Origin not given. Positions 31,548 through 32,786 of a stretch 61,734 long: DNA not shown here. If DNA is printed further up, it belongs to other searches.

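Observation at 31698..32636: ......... intein inside the C-terminal domain of the polyvalent protein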

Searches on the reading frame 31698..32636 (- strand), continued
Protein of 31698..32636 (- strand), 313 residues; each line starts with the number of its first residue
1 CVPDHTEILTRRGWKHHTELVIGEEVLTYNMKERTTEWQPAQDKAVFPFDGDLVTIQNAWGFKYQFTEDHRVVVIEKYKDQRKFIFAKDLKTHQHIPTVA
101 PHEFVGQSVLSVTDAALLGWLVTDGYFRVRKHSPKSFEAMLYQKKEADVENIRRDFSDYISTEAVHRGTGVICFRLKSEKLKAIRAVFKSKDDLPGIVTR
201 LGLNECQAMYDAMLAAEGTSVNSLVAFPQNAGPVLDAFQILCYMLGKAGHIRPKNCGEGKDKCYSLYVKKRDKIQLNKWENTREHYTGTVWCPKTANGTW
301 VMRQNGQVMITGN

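Call 39: get_annotated_region(hit=H22, flank=300)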
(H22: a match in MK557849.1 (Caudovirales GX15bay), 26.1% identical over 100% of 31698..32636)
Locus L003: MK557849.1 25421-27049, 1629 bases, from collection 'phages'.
description: Caudovirales GX15bay, complete genome.
organism: Caudovirales GX15bay (NCBI taxid 2530034)
taxonomy: Viruses; Duplodnaviria; Heunggongvirae; Uroviricota; Caudoviricetes
host: -; source: mangrove soil; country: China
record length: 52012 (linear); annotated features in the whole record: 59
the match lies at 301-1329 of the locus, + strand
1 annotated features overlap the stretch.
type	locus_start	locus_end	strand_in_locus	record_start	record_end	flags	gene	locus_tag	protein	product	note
CDS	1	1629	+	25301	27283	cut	-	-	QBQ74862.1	portal protein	-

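Call 40: get_annotated_region(hit=H1, flank=300)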
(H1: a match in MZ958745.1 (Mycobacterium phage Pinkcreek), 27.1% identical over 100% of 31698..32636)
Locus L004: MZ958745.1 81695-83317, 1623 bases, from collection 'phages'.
description: Mycobacterium phage Pinkcreek, complete genome.
organism: Mycobacterium phage Pinkcreek (NCBI taxid 2891199)
taxonomy: Viruses; Duplodnaviria; Heunggongvirae; Uroviricota; Caudoviricetes; Ceeclamvirinae; Bixzunavirus; Bixzunavirus alice
host: Mycobacterium smegmatis ATCC 607; source: -; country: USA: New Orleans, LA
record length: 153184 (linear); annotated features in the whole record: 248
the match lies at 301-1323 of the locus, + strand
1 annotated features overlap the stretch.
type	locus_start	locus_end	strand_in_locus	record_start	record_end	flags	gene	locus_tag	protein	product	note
CDS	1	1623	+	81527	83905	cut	135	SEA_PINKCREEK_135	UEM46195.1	hypothetical protein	-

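Call 50: find_encoding_contigs(protein=P0001, flank=4000, max_places=2)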
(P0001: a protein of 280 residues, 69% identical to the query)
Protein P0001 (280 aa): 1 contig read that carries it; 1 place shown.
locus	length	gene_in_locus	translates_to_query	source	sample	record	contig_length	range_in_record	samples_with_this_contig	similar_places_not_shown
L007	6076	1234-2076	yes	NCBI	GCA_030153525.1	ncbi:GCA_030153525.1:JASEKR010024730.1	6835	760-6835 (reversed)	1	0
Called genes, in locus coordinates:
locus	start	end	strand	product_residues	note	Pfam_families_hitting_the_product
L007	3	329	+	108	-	?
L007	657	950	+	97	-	-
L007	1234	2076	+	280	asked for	PF14528:LAGLIDADG_3 (faint)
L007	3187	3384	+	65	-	-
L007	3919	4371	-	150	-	-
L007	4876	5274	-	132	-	-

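Call 51: find_encoding_contigs(protein=P0003, flank=3000, max_places=2)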
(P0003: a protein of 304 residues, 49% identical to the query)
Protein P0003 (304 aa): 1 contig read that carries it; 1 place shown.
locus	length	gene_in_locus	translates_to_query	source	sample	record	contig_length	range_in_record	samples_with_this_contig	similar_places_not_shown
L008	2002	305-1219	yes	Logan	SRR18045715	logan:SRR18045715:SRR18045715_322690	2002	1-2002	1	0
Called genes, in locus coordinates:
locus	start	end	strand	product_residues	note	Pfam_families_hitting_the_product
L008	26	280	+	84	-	PF02954:HTH_8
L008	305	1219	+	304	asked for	-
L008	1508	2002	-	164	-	?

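Call 52: find_encoding_contigs(protein=P0006, flank=3000, max_places=2)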
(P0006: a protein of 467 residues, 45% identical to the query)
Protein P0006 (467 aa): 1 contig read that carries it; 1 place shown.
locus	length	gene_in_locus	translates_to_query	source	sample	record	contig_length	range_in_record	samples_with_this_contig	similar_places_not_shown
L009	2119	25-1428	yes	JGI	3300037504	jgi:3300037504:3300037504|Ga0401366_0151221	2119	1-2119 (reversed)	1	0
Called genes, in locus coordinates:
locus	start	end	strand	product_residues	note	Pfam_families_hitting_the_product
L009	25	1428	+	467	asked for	-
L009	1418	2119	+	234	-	?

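Call 59: search_protein_families(library=phrogs, proteins=[window:31698-32636:-], max_evalue=0.001)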
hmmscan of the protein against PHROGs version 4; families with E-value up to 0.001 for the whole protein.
window:31698-32636:- (313 aa): 0 families

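Call 79: find_related_loci(query=window:31698-32636:-, collection=viral_contigs, flank=1500)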
Query window:31698-32636:- (313 aa) in viral_contigs; peptide patterns used: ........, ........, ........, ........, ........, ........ (x = any residue, [..] = any of these).
11 stretches matched a pattern; 5 encode a relative of the query (tblastn E <= 1e-3); 5 distinct loci.
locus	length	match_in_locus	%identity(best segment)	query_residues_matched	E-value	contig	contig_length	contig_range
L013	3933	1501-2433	78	1-313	7e-169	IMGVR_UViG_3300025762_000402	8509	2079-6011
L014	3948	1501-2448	71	1-313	4e-156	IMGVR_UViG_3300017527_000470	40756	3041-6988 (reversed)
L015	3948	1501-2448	71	1-313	4e-156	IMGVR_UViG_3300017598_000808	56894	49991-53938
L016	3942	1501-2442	62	1-313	1e-132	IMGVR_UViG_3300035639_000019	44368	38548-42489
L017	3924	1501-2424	38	1-313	2e-61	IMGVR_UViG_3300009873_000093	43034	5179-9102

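Call 93: search_protein_representatives(protein=window:31698-32636:-)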
Query: 313 residues. Proteins with E-value up to 0.001 (for the whole library): 5037; up to 1e-10: 2138; up to 1e-30: 222. The best 150 are listed.
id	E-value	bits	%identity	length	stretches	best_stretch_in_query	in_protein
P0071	8.6e-143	491.6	71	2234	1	1-313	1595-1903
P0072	1.4e-136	471.2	67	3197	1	1-313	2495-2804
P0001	1.9e-124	431.3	70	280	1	2-278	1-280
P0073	6.8e-116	403.2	60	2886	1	1-313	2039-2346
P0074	2.0e-102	359.0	55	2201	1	1-313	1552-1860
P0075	7.6e-98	343.9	54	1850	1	1-313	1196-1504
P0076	7.8e-98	343.9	57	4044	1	1-313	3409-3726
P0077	1.5e-90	319.9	52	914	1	1-313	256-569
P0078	1.5e-83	296.9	52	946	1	1-313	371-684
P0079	2.8e-83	296.1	36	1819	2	1-313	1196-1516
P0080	8.8e-82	291.1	52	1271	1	1-313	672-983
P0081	2.1e-80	286.6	46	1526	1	1-313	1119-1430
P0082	2.2e-77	276.7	49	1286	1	1-313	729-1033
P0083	3.9e-77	275.9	48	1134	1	1-313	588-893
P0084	1.0e-75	271.2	36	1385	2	1-313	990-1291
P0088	1.9e-70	253.9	45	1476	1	1-313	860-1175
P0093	4.6e-63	229.6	41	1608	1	1-313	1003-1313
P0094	7.6e-60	219.1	46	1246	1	1-313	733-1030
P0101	8.2e-54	199.2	40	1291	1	1-313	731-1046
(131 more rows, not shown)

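Call 98: search_protein_families(library=pfam, proteins=[P0088, P0093, P0101, P0082, P0080, P0094], max_evalue=0.001)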
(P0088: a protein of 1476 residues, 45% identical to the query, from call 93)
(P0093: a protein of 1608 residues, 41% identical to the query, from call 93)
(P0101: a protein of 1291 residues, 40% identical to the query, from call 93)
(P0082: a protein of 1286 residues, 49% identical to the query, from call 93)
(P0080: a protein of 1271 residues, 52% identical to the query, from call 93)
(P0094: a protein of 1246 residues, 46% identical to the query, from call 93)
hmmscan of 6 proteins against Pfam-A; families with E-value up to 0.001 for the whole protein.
P0088 (1476 aa): 0 families

P0093 (1608 aa): 0 families

P0101 (1291 aa): 0 families

P0082 (1286 aa): 1 family
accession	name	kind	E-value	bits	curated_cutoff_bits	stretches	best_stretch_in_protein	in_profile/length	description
PF14890.11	Intein_splicing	-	0.00042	20.6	35.8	0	751-900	20-115/155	Intein splicing domain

P0080 (1271 aa): 0 families

P0094 (1246 aa): 0 families

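Call 99: search_protein_families(library=phrogs, proteins=[P0088, P0093, P0101, P0082, P0080, P0094], max_evalue=0.001)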
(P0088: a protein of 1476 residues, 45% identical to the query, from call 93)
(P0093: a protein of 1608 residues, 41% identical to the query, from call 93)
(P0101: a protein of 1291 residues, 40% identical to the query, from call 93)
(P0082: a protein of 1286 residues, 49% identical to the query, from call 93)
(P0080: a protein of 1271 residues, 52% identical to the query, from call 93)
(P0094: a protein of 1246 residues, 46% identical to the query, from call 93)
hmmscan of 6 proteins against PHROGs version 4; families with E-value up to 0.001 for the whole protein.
P0088 (1476 aa): 1 family
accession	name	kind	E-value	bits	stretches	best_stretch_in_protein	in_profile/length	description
phrog_85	-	DNA, RNA and nucleotide metabolism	6e-07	29.3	1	846-945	77-173/866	thymidylate synthase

P0093 (1608 aa): 0 families

P0101 (1291 aa): 0 families

P0082 (1286 aa): 0 families

P0080 (1271 aa): 0 families

P0094 (1246 aa): 1 family
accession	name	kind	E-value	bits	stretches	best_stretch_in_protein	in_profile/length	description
phrog_32482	-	other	0.0002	21.1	0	1005-1062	380-436/589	PhoH-like phosphate starvation-inducible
